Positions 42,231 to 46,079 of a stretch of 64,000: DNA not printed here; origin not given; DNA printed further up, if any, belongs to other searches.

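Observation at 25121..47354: Putative ~22-kb tRNA-Ser-integrated genomic island carrying the giant adhesin, subtilase, beta-propeller proteins and regulators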

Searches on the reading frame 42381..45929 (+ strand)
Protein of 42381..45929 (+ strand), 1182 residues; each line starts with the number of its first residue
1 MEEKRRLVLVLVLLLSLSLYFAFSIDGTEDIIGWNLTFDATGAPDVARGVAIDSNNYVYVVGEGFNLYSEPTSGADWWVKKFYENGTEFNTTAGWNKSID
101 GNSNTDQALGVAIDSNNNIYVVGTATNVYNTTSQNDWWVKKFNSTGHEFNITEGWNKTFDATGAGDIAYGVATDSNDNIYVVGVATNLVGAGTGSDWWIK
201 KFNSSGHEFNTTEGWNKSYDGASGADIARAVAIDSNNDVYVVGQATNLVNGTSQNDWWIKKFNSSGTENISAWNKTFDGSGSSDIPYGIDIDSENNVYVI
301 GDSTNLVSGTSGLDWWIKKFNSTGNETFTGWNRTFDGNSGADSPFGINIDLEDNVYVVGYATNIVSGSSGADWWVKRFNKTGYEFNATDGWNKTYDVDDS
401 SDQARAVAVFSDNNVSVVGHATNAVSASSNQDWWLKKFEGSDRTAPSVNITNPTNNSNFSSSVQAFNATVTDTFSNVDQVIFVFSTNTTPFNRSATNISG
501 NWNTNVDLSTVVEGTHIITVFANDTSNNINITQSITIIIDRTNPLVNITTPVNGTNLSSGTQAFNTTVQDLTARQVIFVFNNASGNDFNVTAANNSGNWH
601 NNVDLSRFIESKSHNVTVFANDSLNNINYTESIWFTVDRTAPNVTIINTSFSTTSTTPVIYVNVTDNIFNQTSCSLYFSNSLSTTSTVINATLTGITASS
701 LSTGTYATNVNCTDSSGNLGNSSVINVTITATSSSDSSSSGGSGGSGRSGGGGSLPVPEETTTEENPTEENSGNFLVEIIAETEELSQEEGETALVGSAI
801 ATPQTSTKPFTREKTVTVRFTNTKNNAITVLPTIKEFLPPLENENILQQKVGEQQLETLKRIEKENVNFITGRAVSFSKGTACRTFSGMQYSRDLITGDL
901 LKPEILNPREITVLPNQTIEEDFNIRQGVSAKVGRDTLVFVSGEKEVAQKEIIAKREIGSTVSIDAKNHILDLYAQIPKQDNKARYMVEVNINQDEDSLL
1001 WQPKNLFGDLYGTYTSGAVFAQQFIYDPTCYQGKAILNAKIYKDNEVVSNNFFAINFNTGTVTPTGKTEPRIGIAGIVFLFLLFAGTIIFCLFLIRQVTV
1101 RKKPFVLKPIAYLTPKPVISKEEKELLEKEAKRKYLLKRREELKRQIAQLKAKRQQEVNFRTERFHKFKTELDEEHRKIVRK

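Call 8: search_protein_families(library=pfam, proteins=[window:42381-45929:+], max_evalue=0.001)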
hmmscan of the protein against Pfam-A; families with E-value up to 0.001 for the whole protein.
window:42381-45929:+ (1182 aa): 2 families
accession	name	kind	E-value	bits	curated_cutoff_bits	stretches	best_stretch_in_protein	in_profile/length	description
PF06739.17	SBBP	-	9.3e-22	77.1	20.5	2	279-305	8-34/38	Beta-propeller repeat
PF19007.6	DUF5736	-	0.00077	19.2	27.4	0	117-149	5-37/240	Domain of unknown function (DUF5736)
